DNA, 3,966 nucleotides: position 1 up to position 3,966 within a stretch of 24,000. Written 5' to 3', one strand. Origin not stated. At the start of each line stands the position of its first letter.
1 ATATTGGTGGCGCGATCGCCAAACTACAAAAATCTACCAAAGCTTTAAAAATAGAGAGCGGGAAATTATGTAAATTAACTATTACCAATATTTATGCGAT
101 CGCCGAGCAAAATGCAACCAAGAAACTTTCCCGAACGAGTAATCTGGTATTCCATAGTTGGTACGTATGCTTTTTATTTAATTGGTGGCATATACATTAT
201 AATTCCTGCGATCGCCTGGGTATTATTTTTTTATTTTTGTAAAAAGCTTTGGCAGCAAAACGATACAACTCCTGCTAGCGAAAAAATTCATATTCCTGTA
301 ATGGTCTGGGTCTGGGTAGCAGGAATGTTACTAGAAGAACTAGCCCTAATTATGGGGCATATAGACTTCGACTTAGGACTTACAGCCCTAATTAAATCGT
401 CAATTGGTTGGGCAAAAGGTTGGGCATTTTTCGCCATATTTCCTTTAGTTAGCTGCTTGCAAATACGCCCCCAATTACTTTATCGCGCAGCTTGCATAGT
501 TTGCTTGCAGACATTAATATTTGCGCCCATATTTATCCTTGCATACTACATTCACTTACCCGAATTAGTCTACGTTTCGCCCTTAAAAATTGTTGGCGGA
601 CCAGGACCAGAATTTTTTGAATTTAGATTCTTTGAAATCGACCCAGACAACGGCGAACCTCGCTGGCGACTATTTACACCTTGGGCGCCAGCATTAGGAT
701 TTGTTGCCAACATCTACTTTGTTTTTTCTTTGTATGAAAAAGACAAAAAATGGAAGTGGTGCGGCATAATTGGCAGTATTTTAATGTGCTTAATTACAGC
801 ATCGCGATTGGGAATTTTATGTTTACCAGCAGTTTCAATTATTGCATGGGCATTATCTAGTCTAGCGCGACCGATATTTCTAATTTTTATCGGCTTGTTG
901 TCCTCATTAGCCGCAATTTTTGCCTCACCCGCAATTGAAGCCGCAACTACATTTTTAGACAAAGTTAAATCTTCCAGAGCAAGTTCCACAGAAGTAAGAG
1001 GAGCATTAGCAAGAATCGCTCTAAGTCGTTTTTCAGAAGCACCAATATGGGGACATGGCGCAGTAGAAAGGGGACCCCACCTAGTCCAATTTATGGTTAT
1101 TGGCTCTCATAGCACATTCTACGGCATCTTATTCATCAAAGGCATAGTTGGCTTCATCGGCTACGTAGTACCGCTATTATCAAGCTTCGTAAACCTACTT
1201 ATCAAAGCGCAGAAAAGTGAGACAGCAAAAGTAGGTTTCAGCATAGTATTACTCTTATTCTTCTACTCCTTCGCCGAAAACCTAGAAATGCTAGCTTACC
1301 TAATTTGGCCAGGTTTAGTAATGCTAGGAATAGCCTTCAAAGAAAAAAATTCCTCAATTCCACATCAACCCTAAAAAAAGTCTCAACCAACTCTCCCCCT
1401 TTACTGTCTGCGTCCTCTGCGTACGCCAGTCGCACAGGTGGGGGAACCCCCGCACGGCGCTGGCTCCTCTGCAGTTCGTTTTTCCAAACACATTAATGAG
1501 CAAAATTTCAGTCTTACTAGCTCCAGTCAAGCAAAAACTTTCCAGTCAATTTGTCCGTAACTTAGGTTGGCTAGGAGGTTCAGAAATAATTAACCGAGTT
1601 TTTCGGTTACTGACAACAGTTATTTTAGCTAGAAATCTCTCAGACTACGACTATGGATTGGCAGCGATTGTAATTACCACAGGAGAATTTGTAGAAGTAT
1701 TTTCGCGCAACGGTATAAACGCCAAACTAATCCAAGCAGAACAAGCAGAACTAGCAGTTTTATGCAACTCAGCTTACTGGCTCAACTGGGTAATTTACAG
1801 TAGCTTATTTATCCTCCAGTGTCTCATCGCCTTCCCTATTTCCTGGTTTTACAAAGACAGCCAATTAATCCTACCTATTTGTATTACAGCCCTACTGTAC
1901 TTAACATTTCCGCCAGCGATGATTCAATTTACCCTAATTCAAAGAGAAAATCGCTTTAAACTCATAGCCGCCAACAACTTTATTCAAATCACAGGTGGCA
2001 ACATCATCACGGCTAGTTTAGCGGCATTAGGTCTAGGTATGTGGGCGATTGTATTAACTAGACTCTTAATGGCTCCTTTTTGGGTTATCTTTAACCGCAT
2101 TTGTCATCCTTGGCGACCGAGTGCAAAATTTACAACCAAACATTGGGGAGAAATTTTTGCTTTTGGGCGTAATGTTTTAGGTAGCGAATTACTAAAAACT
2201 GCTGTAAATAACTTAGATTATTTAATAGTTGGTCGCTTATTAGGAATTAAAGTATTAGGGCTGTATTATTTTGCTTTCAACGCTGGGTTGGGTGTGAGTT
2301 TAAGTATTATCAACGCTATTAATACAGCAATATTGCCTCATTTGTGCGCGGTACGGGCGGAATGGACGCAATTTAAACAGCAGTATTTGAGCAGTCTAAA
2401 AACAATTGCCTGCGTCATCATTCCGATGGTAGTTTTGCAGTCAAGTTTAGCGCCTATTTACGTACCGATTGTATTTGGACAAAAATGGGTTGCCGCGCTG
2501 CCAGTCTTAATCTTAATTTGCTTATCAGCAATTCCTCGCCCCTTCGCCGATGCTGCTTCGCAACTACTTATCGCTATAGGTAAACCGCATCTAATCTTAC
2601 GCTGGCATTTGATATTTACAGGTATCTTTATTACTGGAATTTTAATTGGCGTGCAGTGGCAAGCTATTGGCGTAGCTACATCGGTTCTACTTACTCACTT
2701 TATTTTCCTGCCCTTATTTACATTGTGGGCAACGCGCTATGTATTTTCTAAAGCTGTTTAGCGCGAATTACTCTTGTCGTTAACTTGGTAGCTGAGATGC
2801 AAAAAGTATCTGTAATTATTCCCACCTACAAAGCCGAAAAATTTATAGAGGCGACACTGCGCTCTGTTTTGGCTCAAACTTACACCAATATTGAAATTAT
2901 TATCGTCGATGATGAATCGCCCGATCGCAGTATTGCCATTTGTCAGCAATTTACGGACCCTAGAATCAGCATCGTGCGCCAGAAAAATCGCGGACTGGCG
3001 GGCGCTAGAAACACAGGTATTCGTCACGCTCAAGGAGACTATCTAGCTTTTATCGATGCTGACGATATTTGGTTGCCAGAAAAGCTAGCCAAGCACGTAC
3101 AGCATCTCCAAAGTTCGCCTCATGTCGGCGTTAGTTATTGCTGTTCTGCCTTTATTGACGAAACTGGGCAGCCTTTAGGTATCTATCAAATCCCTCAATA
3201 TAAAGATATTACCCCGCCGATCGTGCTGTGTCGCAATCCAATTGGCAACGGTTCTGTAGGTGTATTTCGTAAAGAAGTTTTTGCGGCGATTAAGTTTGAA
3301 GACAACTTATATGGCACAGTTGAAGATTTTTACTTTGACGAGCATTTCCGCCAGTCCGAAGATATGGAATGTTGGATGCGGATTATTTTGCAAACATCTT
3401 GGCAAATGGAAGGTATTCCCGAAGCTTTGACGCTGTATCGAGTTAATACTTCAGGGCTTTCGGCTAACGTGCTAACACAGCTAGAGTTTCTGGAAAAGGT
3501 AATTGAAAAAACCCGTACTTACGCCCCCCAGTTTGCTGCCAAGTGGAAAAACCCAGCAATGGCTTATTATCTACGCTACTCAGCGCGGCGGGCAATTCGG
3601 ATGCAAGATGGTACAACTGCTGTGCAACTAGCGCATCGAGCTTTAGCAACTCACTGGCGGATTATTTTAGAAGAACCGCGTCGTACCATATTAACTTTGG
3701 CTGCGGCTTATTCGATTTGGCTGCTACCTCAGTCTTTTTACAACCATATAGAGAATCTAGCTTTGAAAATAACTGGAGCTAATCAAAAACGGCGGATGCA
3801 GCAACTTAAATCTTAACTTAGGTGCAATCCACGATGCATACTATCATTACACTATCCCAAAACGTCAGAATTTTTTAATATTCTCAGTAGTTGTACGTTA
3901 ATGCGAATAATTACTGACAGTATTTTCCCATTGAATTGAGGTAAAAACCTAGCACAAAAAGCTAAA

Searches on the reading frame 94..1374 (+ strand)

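Call 10: search_protein_families(library=pfam, proteins=[window:94-1374:+], max_evalue=0.001)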
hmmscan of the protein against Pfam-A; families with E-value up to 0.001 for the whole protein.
window:94-1374:+ (426 aa): 1 family
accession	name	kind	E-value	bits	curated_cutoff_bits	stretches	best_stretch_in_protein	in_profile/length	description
PF04932.20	Wzy_C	-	6.2e-09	36.2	31.7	1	225-358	3-149/149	O-Antigen ligase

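Call 43: search_protein_families(library=ncbifam, proteins=[window:94-1374:+], max_evalue=0.00001)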
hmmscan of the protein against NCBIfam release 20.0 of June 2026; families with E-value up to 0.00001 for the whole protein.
window:94-1374:+ (426 aa): 0 families

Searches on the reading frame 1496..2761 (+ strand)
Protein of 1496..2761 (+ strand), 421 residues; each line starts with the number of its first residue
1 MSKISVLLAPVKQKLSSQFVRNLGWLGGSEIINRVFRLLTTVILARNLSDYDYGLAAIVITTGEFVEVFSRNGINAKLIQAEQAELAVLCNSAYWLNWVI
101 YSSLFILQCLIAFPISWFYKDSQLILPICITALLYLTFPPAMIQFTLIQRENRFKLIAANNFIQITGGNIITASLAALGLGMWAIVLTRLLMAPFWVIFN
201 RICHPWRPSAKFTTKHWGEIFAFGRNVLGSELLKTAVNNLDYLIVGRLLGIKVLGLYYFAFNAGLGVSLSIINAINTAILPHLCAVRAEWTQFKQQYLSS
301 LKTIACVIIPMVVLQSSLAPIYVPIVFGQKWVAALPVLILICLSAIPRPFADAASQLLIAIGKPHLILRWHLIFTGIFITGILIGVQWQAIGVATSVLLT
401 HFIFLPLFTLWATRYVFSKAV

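Call 10: search_protein_families(library=pfam, proteins=[window:1496-2761:+], max_evalue=0.001)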
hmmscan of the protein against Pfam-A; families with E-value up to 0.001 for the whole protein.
window:1496-2761:+ (421 aa): 2 families
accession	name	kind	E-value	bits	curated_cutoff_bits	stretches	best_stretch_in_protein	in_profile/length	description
PF13440.11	Polysacc_synt_3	-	2.8e-53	181.5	23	1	43-335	1-292/293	Polysaccharide biosynthesis protein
PF01943.22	Polysacc_synt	-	1.6e-25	90.5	28.2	1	20-283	2-270/274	Polysaccharide biosynthesis protein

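Call 43: search_protein_families(library=ncbifam, proteins=[window:1496-2761:+], max_evalue=0.00001)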
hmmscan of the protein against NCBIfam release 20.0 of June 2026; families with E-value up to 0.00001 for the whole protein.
window:1496-2761:+ (421 aa): 3 families
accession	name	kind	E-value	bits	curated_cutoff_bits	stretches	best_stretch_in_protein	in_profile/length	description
NF007773.0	PRK10459.1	equivalog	5.6e-47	160.8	273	1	22-405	10-395/492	MOP flippase family protein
NF047674.1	TeichurnBiosyTuaB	equivalog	4.9e-41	141.3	580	1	15-394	4-384/469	teichuronic acid biosynthesis protein TuaB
NF058658.1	Oglyco_Wzx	exception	1.4e-24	87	720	1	14-408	5-393/478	O-glycosylation flippase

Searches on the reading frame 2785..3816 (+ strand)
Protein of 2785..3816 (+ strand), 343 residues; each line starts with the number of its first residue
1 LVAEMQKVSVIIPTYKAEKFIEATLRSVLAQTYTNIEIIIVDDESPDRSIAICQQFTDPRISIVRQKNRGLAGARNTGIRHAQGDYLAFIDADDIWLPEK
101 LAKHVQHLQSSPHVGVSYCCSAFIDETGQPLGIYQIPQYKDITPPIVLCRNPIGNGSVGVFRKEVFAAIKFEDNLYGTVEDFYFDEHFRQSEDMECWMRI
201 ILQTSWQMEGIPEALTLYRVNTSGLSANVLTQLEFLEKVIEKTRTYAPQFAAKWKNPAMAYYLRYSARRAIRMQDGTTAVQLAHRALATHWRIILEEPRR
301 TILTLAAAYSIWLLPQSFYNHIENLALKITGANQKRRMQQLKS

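Call 10: search_protein_families(library=pfam, proteins=[window:2785-3816:+], max_evalue=0.001)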
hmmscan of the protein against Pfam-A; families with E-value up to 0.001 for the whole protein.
window:2785-3816:+ (343 aa): 4 families
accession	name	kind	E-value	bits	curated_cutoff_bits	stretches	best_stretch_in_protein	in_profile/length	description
PF00535.33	Glycos_transf_2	-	5.1e-42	144.1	23.3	1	9-166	1-164/168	Glycosyl transferase family 2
PF10111.15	Glyco_tranf_2_2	-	7.9e-18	65.4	27.3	1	9-203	1-202/276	Glycosyltransferase like family 2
PF13641.12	Glyco_tranf_2_3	-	1.2e-16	61.9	27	1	7-215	2-208/230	Glycosyltransferase like family 2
PF13704.12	Glyco_tranf_2_4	-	0.0001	23.2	27.5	1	18-95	4-83/98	Glycosyl transferase family 2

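Call 43: search_protein_families(library=ncbifam, proteins=[window:2785-3816:+], max_evalue=0.00001)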
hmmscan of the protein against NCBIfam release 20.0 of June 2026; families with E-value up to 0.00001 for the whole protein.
window:2785-3816:+ (343 aa): 22 families
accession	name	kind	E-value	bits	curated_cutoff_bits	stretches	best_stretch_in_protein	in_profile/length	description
NF047683.1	TeichurnBiosyTuaG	equivalog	6.2e-35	121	400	1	1-229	1-214/252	teichuronic acid biosynthesis protein TuaG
NF007482.0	PRK10073.1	equivalog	1.4e-28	99.9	423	1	2-126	2-127/334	glycosyltransferase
NF053739.1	GlytfEpsEBac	equivalog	1.9e-23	82.8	450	1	7-215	2-199/265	glycosyltransferase EpsE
NF041875.1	EPS_EpsD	equivalog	6e-22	78.5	370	1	8-111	1-107/325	exopolysaccharide biosynthesis glycosyltransferase EpsD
NF050050.1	ProtGlycPglI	equivalog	7.2e-21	74.8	500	1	5-200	1-199/306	GalNAc(5)-diNAcBac-PP-undecaprenol beta-1,3-glucosyltransferase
TIGR03937.1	PgaC_IcaA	equivalog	2.3e-20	72.9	422.3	1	3-116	42-158/407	poly-beta-1,6-N-acetyl-D-glucosamine synthase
NF038299.1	EPS_HpsN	equivalog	6.8e-19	68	425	1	7-116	2-114/317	hormogonium polysaccharide biosynthesis glycosyltransferase HpsN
NF007453.0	PRK10018.1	equivalog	5.3e-17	62.4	382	1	4-155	4-159/280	colanic acid biosynthesis glycosyltransferase WcaA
TIGR04283.1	glyco_like_mftF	equivalog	2.2e-16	60.1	182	1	8-211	1-194/221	TIGR04283 family arsenosugar biosynthesis glycosyltransferase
TIGR04017.1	WcaA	equivalog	2.3e-16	60.2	495.75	1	7-155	6-158/279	colanic acid biosynthesis glycosyltransferase WcaA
NF041394.1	GtaseAglG_Halo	equivalog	2.7e-16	59.7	440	1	7-116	2-115/304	glucosyl-dolichyl phosphate glucuronosyltransferase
TIGR03965.1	mycofact_glyco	equivalog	6.4e-16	58.3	280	1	4-109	72-180/467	mycofactocin biosynthesis glycosyltransferase MftF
NF038302.1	EPS_HpsE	equivalog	4.9e-15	55.3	300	1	8-142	3-145/307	hormogonium polysaccharide biosynthesis glycosyltransferase HpsE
TIGR03111.1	glyc2_xrt_Gpos1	hypoth_equivalog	8.3e-11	41.3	363.95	1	3-114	46-162/439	TIGR03111 family XrtG-associated glycosyltransferase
TIGR04242.1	nodulat_NodC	equivalog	1.3e-09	37.5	550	1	4-115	46-162/395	chitooligosaccharide synthase NodC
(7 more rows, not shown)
